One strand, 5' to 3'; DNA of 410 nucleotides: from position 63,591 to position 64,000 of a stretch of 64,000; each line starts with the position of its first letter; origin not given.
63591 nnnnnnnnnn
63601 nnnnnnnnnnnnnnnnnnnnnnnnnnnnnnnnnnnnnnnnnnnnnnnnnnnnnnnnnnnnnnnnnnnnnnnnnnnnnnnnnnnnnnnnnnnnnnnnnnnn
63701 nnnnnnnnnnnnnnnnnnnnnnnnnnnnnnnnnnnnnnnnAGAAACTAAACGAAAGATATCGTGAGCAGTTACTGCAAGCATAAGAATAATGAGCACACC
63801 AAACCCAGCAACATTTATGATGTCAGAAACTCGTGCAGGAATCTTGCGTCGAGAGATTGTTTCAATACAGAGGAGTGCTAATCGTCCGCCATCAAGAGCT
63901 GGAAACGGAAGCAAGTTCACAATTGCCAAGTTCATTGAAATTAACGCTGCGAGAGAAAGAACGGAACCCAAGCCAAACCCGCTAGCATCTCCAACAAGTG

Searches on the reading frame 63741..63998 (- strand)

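Call 10: search_protein_families(library=pfam, proteins=[window:63741-63998:-], max_evalue=0.01)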
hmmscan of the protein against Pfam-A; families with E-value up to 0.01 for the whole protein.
window:63741-63998:- (86 aa): 1 family
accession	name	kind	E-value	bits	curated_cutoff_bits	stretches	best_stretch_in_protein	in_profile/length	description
PF02163.28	Peptidase_M50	-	2.7e-16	60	27.2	1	6-72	155-221/221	Peptidase family M50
